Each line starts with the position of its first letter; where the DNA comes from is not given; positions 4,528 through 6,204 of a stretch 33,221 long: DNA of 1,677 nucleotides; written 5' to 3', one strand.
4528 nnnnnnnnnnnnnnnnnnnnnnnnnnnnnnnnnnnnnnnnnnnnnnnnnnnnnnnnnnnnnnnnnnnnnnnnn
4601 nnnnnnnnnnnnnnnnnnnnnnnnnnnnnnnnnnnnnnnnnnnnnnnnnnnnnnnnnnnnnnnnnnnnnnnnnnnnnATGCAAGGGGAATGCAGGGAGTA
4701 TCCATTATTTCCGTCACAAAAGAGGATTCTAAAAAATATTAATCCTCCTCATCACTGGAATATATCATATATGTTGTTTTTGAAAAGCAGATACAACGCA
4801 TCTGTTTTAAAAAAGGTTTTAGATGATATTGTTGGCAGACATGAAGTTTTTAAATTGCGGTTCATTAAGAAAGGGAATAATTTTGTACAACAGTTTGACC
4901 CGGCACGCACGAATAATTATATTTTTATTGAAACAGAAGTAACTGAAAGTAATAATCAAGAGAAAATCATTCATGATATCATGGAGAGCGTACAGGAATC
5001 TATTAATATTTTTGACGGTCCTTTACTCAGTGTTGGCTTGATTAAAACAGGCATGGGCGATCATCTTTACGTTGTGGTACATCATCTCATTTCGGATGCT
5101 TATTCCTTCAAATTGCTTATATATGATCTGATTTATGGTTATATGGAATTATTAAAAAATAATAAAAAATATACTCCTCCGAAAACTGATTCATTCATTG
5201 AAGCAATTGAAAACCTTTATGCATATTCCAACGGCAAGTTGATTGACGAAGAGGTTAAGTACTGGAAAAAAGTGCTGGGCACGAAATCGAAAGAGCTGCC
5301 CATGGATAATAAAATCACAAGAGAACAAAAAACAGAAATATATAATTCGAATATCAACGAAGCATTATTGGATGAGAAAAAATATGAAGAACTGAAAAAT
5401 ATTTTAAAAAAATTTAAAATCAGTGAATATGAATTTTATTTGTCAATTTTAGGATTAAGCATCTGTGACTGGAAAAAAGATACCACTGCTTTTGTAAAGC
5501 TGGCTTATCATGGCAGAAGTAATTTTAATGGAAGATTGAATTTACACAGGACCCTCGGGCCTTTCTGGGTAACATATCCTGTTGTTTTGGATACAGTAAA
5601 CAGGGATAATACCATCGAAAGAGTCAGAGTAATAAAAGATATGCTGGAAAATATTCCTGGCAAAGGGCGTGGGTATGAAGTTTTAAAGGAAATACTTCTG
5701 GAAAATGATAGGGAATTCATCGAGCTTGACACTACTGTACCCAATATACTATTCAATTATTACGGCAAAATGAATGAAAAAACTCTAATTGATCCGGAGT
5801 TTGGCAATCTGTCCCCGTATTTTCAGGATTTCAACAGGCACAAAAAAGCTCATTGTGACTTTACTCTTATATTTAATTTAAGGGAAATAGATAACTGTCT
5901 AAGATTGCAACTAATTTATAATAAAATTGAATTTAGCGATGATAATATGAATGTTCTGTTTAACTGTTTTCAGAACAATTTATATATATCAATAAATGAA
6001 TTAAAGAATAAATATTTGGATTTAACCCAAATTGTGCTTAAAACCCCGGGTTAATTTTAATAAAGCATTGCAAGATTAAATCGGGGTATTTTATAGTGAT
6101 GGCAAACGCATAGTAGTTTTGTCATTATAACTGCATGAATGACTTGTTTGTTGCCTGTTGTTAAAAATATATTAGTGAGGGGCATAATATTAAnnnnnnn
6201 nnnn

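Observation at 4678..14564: Orphan hybrid locus: minimal NRPS with glycosyltransferases, a methyltransferase and a carbamoyltransferase, but no release domain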

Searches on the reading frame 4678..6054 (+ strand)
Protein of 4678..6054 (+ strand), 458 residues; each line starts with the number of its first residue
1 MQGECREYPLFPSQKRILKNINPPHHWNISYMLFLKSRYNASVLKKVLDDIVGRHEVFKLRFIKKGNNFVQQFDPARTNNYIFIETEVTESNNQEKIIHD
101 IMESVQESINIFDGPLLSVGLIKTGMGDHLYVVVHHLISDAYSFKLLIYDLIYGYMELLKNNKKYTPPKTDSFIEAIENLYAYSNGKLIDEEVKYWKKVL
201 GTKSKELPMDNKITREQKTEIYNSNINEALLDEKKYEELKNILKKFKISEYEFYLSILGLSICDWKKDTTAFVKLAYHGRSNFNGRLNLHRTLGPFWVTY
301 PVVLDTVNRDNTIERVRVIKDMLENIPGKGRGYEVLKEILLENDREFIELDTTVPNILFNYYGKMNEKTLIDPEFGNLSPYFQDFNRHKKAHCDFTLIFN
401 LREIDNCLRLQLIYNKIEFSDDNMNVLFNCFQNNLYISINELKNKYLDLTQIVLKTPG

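Call 3: search_protein_families(library=pfam, proteins=[window:4678-6054:+], max_evalue=0.01)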
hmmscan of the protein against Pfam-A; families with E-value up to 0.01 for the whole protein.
window:4678-6054:+ (458 aa): 1 family
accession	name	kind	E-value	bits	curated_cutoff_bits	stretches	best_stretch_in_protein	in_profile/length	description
PF00668.25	Condensation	-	2.3e-58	198.4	30.6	1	6-435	3-430/456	Condensation domain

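Call 4: search_protein_families(library=ncbifam, proteins=[window:4678-6054:+], max_evalue=0.01)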
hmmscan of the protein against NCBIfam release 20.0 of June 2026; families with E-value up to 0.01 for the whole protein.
window:4678-6054:+ (458 aa): 4 families
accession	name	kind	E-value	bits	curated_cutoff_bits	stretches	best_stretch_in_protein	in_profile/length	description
NF004282.0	PRK05691.1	subfamily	7.3e-46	155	4090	1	19-379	2804-3159/4334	non-ribosomal peptide synthase/polyketide synthase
TIGR01720.1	NRPS-para261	subfamily_domain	4.3e-14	52.7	74.2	1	314-439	4-126/155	non-ribosomal peptide synthase domain TIGR01720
NF047350.1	aureusi_NRPS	equivalog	3.1e-11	40.9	2500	1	6-258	993-1230/2373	aureusimine non-ribosomal peptide synthetase AusA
NF007605.2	PRK10252.1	equivalog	5.9e-05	20.7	2400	1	23-198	22-198/1292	enterobactin non-ribosomal peptide synthetase EntF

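Call 18: search_solved_structures(query=window:4678-6051:+, max_evalue=0.00001)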
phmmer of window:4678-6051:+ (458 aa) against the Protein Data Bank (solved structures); distinct sequences matched with E-value up to 0.00001: 13.
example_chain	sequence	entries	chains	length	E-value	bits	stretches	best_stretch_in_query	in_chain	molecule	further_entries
9bfg_A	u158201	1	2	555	5.8e-50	173.8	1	8-368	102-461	Tyrocidine synthase 1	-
2xhg_A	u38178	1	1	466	1.8e-49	172.2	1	8-368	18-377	TYROCIDINE SYNTHETASE A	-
5isw_A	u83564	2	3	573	1.1e-48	169.6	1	22-439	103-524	Gramicidin S synthase 1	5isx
9bfd_A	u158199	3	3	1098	1.4e-48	169.2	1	8-368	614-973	Tyrocidine synthase 1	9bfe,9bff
6ta8_A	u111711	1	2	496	5e-48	167.4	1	7-435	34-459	Tyrocidine synthase 2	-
9rde_A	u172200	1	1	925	2e-43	152.2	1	17-426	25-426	Bacitracin synthase 3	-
9lcq_A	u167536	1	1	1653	6.2e-36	127.5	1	25-368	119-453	PvdL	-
9up2_A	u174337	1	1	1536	7.1e-36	127.3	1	25-368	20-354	PvdL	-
9lcp_A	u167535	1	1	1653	8.5e-36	127.1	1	25-368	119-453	PvdL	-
9lco_A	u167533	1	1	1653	8.5e-36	127.1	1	25-368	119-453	PvdL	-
5u89_A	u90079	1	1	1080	1.5e-07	34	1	8-249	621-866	Amino acid adenylation domain protein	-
6p1j_A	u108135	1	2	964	2.7e-06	29.8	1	27-201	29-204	Txo2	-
6oyf_A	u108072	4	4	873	6.6e-06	28.6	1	33-156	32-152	Txo1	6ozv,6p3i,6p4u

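Call 24: list_cluster_members(proteins=[window:4678-6051:+, window:6194-7264:+, window:7264-8412:+, window:8480-9211:+, window:9255-10328:+, window:10357-12750:+, window:12807-14561:+, window:15179-17821:+, window:2683-4068:-, window:253-2673:+])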
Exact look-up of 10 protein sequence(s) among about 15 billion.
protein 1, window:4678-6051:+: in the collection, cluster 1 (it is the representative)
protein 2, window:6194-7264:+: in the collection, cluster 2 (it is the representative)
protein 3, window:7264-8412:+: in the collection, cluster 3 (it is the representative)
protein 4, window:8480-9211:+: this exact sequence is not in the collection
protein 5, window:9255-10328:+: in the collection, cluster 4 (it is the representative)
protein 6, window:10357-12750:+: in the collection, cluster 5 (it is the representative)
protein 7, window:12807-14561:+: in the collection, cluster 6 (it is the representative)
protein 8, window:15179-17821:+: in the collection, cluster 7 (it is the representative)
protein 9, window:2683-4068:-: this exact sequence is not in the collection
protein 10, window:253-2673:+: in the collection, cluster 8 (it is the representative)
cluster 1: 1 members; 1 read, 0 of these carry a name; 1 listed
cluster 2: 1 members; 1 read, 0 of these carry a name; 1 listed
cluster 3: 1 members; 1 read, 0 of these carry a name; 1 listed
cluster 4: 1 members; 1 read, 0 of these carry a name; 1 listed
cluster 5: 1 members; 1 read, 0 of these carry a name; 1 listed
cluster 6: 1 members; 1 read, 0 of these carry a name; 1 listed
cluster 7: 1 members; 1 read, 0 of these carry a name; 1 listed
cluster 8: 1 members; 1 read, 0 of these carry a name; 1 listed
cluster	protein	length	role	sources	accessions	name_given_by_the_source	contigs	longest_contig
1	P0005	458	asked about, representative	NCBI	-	-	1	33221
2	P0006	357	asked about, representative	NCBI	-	-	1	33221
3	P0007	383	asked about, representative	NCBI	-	-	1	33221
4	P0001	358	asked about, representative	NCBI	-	-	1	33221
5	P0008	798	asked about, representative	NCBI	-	-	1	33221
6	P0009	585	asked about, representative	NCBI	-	-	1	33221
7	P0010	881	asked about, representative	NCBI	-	-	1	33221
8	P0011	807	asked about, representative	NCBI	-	-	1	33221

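Call 26: find_homologous_proteins(query=P0008, max_evalue=1e-30)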
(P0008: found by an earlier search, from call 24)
Query P0008 (798 aa): 1340 proteins with E <= 1e-30 among 8000 candidates; the best 120 are listed.
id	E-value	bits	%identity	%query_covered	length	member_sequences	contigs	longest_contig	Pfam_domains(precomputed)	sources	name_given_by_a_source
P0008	0.0e+0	1823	100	100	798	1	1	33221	PF00550.32,PF00501.35,PF13193.13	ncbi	-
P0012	7.7e-164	565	44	77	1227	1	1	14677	PF00668.26,PF00550.32,PF00501.35,PF13193.13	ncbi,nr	ncbi:MAG: amino acid adenylation domain-containing protein, partial [Halanaerobiales bacterium]|nr:a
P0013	1.1e-155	538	38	55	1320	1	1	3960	PF00668.26,PF00550.32,PF00501.35,PF13193.13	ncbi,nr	ncbi:MAG TPA: amino acid adenylation domain-containing protein, partial [Candidatus Kapabacteria bac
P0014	6.8e-155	536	32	96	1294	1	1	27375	PF00668.26,PF00550.32,PF00501.35,PF13193.13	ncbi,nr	ncbi:MAG: amino acid adenylation domain-containing protein, partial [Candidatus Aminicenantes bacter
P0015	3.3e-154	533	36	77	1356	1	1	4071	PF00668.26,PF00550.32,PF00501.35,PF13193.13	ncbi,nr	ncbi:MAG TPA: amino acid adenylation domain-containing protein, partial [Campylobacterales bacterium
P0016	2.9e-153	530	33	78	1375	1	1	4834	PF00668.26,PF00550.32,PF00501.35,PF13193.13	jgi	jgi:amino acid adenylation domain-containing protein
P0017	5.9e-152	526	40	47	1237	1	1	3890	PF00668.26,PF00550.32,PF00501.35,PF13193.13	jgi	jgi:amino acid adenylation domain-containing protein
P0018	2.7e-148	514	40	81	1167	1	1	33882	PF00668.26,PF00550.32,PF00501.35,PF13193.13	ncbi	-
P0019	3.6e-147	510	36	64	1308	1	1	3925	PF00668.26,PF00550.32,PF00501.35,PF13193.13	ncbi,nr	ncbi:MAG TPA: amino acid adenylation domain-containing protein, partial [Candidatus Deferrimicrobium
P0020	3.6e-145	504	36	76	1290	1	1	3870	PF00668.26,PF00550.32,PF00501.35,PF13193.13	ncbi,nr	ncbi:MAG: amino acid adenylation domain-containing protein, partial [bacterium]|nr:amino acid adenyl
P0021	5.0e-143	496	39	77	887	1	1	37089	PF00668.26,PF00550.32,PF00501.35,PF13193.13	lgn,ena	-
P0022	3.0e-141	491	41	75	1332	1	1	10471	PF00668.26,PF00550.32,PF00501.35,PF13193.13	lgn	-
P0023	4.9e-140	487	35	96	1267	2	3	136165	PF00668.26,PF16363.12,PF00550.32,PF00501.35,PF13193.13,PF07993.19,PF01370.28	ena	-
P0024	1.6e-139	485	38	83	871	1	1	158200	PF00668.26,PF00550.32,PF00501.35,PF13193.13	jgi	jgi:amino acid adenylation domain-containing protein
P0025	2.0e-139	485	41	74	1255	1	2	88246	PF00668.26,PF04321.24,PF16363.12,PF00550.32,PF00501.35,PF13193.13,PF07993.19,PF01370.28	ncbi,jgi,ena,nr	ncbi:MAG: amino acid adenylation domain-containing protein [Clostridium sp.]|nr:amino acid adenylati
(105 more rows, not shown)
